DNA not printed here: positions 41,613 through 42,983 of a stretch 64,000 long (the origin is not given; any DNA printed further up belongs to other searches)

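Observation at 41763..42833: Pentameric ligand-gated ion channel homolog directly downstream of the lanthipeptide protease gene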

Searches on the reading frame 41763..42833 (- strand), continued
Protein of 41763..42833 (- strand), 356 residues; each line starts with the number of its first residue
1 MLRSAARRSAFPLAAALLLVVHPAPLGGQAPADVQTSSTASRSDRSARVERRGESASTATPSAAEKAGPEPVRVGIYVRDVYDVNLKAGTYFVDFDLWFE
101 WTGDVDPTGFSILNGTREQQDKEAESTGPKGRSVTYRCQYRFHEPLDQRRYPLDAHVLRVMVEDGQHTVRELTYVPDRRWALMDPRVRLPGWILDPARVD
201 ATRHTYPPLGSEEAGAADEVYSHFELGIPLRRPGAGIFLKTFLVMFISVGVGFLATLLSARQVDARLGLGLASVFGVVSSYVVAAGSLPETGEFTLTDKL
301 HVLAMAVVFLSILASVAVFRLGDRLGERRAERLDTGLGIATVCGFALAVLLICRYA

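Call 23: predict_structure(alignment_id=A1)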
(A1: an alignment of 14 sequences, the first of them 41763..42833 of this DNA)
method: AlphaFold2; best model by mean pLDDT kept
length: 356 residues; sequences in the alignment: 14
mean_pLDDT: 77.1   pTM: 0.62
mean pLDDT of the five models: 77.1, 76.6, 75.3, 72.5, 67.8
residues with pLDDT >= 90: 109; 70-90: 146; 50-70: 48; < 50: 53
segments of 3 or more residues with pLDDT < 50: 1-6, 21-66
pLDDT, mean of each block of 10 residues (from residue 1): 46 56 40 36 37 39 57 97 88 97 92 92 92 97 75 79 91 94 94 92 80 63 94 70 83 82 86 86 69 69 86 85 83 87 87 78
secondary structure, 60 per line:
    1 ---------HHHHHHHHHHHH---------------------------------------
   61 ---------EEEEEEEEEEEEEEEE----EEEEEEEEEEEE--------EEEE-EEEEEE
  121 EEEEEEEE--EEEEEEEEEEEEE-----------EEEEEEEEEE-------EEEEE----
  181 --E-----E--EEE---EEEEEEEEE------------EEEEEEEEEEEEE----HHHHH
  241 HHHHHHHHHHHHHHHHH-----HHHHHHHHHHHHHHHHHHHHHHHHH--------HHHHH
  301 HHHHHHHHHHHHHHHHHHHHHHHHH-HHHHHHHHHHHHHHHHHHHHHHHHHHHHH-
elements in order: H10-21 E70-85 E90-101 E110-113 E115-128 E131-143 E155-164 E172-176 E192-194 E198-206 E219-231 H236-257 H263-287 H296-325 H327-355
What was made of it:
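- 42750..42833 (-): aa 1-28, signal-peptide-like N-terminus (basic n-region, hydrophobic core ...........). Short helix at aa 10-21 in the model (call 23).
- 42636..42749 (-): aa 29-66, disordered Ser/Ala/Arg-rich linker, long only in this protein and its 79% relative. pLDDT below 50 for aa 21-66 (call 23).
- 42138..42635 (-): aa 67-232, periplasmic β-sandwich domain (the ligand-binding domain in characterised family members). About ten β-strands between aa 70 and 231, pLDDT mostly 88-97 (call 23).
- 41766..42137 (-): aa 233-356, four-helix transmembrane domain (M1 236-257, M2 263-287, M3 296-325, M4 327-355) with only a very short M3-M4 link. AF2 helices (call 23).
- On pLGIC / Pro-loop receptor superfamily: AF2 pLDDT 77, strands between aa 70 and 231, helices 236-355 (call 23).
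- Checked: It is preceded by a signal-peptide-like segment (aa 1-28) and a disordered linker of about 38 aa (pLDDT below 50, call 23).
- Fold: AF2 pLDDT 77 with a β-sandwich and four helices (call 23).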

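Call 24: find_encoding_contigs(protein=P0006, flank=10000, max_places=2)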
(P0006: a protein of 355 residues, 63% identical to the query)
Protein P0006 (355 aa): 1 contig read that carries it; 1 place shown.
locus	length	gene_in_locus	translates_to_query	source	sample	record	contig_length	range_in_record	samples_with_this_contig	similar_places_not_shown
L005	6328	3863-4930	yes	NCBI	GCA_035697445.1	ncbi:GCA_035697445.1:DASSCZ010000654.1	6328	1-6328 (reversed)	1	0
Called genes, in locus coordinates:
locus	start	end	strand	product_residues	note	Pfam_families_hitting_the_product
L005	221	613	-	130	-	PF04237:YjbR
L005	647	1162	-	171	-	PF19581:Glyoxalase_7, PF00903:Glyoxalase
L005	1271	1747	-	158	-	PF07617:DUF1579 (weak)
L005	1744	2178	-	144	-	PF00903:Glyoxalase, PF18029:Glyoxalase_6 (weak)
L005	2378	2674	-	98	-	PF11746:DUF3303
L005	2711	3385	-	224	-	PF00072:Response_reg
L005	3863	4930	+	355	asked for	-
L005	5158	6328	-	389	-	PF18318:Gln-synt_C-ter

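Call 25: find_encoding_contigs(protein=P0007, flank=10000, max_places=2)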
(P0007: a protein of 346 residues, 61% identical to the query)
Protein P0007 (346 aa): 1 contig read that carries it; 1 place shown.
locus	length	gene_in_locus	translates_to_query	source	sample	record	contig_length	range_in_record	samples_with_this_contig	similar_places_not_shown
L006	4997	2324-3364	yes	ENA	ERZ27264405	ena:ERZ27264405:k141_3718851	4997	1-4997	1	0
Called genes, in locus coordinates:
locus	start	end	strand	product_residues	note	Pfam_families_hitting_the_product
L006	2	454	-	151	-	?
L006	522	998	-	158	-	PF07617:DUF1579 (weak)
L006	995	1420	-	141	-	PF00903:Glyoxalase, PF12681:Glyoxalase_2 (weak), PF18029:Glyoxalase_6 (weak)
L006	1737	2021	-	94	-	PF11746:DUF3303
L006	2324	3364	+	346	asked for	-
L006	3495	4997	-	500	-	?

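Call 26: find_encoding_contigs(protein=P0010, flank=10000, max_places=2)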
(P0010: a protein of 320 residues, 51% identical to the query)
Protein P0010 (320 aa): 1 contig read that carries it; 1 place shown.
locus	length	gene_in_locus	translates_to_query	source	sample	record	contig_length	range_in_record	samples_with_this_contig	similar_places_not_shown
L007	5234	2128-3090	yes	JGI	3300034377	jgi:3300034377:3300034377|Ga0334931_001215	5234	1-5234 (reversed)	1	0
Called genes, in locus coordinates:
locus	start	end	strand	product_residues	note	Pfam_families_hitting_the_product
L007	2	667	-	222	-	?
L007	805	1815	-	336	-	-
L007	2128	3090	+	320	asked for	-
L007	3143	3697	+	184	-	PF15956:DUF4760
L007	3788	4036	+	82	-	PF04014:MazE_antitoxin (weak)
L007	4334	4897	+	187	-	PF00583:Acetyltransf_1, PF13302:Acetyltransf_3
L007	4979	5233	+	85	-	?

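Call 28: search_protein_representatives(alignment_id=A1)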
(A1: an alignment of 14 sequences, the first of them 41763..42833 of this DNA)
Query: 14 sequences, 335 profile positions. Proteins with E-value up to 0.001 (for the whole library): 8911; up to 1e-10: 3895; up to 1e-30: 882. The best 150 are listed.
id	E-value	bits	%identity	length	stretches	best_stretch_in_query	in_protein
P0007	1.4e-155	533.5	-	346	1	2-335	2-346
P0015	9.8e-126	435.4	-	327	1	37-334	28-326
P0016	6.1e-106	370.4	-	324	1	34-333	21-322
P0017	9.5e-93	327.0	-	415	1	12-333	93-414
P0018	1.0e-89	317.0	-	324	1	12-332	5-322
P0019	6.1e-87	307.9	-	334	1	11-325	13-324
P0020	1.8e-82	293.2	-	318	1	42-330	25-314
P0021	3.7e-81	288.9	-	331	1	35-331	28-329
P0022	2.2e-75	269.9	-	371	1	36-331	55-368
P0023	1.8e-71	257.1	-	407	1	16-331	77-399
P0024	3.7e-71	256.0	-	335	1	41-331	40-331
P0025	1.1e-70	254.4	-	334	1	19-331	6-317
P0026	2.3e-70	253.4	-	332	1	15-330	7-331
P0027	1.3e-69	250.9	-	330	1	44-332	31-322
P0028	2.3e-69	250.1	-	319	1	36-331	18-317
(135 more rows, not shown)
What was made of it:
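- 8,911 representatives match at E ≤ 1e-3 (call 28).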

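Call 29: fold_search(model_id=the predicted structure, library=pdb)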
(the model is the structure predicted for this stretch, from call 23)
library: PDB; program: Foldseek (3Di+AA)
matches with E <= 10: 1755; with E <= 0.001: 1107
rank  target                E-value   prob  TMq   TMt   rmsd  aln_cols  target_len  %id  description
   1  5osb_C                6.1e-21  1.00  0.66  0.74   5.5       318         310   21  GLIC-GABAAR alpha1 chimera crystallized in complex with THDOC at pH4.5 (released 2017-10-11)
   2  5osa_A                1.0e-20  1.00  0.65  0.73   5.3       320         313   21  GLIC-GABAAR alpha1 chimera crystallized at pH4.6 (released 2017-10-11)
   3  8dn2_D                3.0e-20  1.00  0.62  0.64   5.6       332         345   16  Cryo-EM structure of human Glycine Receptor alpha1-beta heteromer, glycine-bound state 2(expanded open) (released 2023-10-11)
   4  5osc_A                3.1e-20  1.00  0.64  0.72   5.4       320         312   21  GLIC-GABAAR alpha1 chimera crystallized in complex with pregnenolone sulfate at pH 4.5 (released 2017-10-11)
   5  6f0u_A                6.7e-20  1.00  0.65  0.73   6.4       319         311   18  GLIC mutant E35A (released 2018-01-10)
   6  9fgg_B                8.5e-20  1.00  0.61  0.65   5.1       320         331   17  Cryo-EM structure of the full-length alpha1beta3gamma2 GABA(A) receptor in Saposin A nanodisc bound to GABA and Etomid (released 2025-06-04)
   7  7qnb_B                1.0e-19  1.00  0.61  0.65   4.7       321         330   16  Cryo-EM structure of human full-length beta3gamma2 GABA(A)R in complex with GABA and nanobody Nb25 (released 2022-04-13)
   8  5ojm_A                1.1e-19  1.00  0.59  0.63   5.1       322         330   19  Structure of a chimaeric beta3-alpha5 GABAA receptor in complex with nanobody Nb25 (released 2017-10-04)
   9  4hfb_A                1.6e-19  1.00  0.64  0.73   6.4       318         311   18  The GLIC pentameric Ligand-Gated Ion Channel F14'A ethanol-sensitive mutant (Apo) (released 2013-04-17)
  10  9y94_E                1.6e-19  1.00  0.61  0.63   5.4       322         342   17  Homomeric Glycine Receptor alpha2 with PTX in an Open State (released 2026-03-18)
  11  6hz0_A                1.8e-19  1.00  0.65  0.73   6.4       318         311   18  THE GLIC PENTAMERIC LIGAND-GATED ION CHANNEL MUTANT K248A (released 2018-12-19)
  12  9faj_B                1.8e-19  1.00  0.60  0.61   6.0       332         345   17  CryoEM structure of human full-length alpha1beta3gamma2 GABA(A) receptor in complex with GARLH4, the TMD of Neuroligin (released 2025-07-02)
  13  9bu3_A                1.9e-19  1.00  0.58  0.60   5.8       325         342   18  Homomeric alpha3 glycine receptor in the presence of 0.1 mM glycine in a desensitized state (released 2024-11-13)
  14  4ila_E                2.1e-19  1.00  0.64  0.73   6.5       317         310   19  The pentameric ligand-gated ion channel GLIC A237F in complex with Cesium (released 2013-02-20)
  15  6hy5_A                2.2e-19  1.00  0.64  0.72   6.5       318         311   18  THE GLIC PENTAMERIC LIGAND-GATED ION CHANNEL MUTANT Q193C (released 2018-12-19)
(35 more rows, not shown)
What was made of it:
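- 41763..42833 (-): pLGIC (Pro-loop receptor) subunit gene, 356 aa plus stop. AF2 and Foldseek (calls 23, 29).
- On pLGIC / Pro-loop receptor superfamily: The top 50 Foldseek hits are all pLGIC chains, E ≤ 7e-19 (call 29).
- The top 50 Foldseek PDB hits are all pLGICs, E about 1e-19 to 6e-21, TM 0.56-0.74 (call 29).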

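Call 30: find_encoding_contigs(protein=P0002, flank=10000, max_places=3)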
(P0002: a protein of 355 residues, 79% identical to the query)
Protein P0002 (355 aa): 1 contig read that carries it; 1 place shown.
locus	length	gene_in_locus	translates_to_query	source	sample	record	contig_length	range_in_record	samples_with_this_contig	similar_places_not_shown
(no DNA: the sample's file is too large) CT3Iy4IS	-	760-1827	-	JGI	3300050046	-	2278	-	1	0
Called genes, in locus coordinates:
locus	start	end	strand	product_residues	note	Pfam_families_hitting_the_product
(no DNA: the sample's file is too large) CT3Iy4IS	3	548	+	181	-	?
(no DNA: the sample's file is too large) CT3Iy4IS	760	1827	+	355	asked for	-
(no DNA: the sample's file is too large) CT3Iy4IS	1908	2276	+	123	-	?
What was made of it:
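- The 79% relative P0002 also has a co-directional gene about 211 bp upstream (call 30).
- Tried and rejected: No DNA was available (call 30).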

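Call 31: find_encoding_contigs(protein=P0001, flank=10000, max_places=3)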
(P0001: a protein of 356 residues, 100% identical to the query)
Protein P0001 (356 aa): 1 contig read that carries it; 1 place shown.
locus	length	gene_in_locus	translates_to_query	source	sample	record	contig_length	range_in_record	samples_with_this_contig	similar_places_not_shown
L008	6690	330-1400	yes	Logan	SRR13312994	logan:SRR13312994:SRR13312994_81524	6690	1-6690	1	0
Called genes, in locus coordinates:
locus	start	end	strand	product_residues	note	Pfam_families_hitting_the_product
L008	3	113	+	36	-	?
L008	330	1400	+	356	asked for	-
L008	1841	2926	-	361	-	-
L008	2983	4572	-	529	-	PF00149:Metallophos, PF02872:5_nucleotid_C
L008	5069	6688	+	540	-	?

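Call 32: find_related_loci(query=A1, collection=genome_contigs, flank=10000)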
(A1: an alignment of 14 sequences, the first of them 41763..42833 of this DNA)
Query A1 (356 aa) in genome_contigs; peptide patterns used: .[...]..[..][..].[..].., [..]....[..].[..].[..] (x = any residue, [..] = any of these).
326 stretches matched a pattern; 6 encode a relative of the query (tblastn E <= 1e-3); 6 distinct loci.
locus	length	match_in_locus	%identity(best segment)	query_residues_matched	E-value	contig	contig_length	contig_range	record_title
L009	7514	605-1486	46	63-352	5e-74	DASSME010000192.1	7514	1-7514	MAG TPA_asm: Longimicrobium sp. isolate SMAG_U1190 k141_1545486, whole genome shotgun sequence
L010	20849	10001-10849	35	56-333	3e-58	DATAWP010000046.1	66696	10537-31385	MAG TPA_asm: Tepidisphaeraceae bacterium isolate SMAG_U5628 k141_1206301, whole genome shotgun sequence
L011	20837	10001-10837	36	57-334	7e-57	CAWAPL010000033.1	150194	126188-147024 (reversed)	MAG: uncultured Phycisphaerales bacterium isolate MFD01188.bin.2.114 genome assembly, contig: contig_70943, whole genome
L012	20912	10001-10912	31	56-351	4e-51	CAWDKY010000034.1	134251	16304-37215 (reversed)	MAG: uncultured delta proteobacterium isolate MFD04492.bin.2.115 genome assembly, contig: contig_51378, whole genome sho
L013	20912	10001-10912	31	56-351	3e-51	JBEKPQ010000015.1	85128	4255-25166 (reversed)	MAG: Thermodesulfobacteriota bacterium isolate SPRUCE 468 SPRUCE_468_15, whole genome shotgun sequence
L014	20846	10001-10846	35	55-334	4e-58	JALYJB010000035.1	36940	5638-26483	MAG: Planctomycetota bacterium isolate HIE bin40 SD1475_NODE_131_length_36940_cov_2.617228, whole genome shotgun sequenc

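Call 33: find_related_loci(query=A1, collection=metagenome_contigs, flank=10000)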
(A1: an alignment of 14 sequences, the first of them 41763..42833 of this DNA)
Query A1 (356 aa) in metagenome_contigs; peptide patterns used: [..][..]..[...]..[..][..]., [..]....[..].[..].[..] (x = any residue, [..] = any of these).
600 stretches matched a pattern (row limit reached: there are more); 4 encode a relative of the query (tblastn E <= 1e-3); 4 distinct loci.
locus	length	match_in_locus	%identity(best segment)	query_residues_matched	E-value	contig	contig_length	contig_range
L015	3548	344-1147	40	56-321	4e-61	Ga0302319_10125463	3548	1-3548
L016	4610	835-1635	35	55-321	8e-48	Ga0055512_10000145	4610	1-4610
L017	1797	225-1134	29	56-351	1e-44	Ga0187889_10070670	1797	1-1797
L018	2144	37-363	36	208-318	5e-16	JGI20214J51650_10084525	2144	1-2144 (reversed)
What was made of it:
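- Tried and rejected: Pattern-based scans of genome and metagenome collections with the family alignment returned only 6 and 4 loci (calls 32-33), far fewer than the family's real size.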
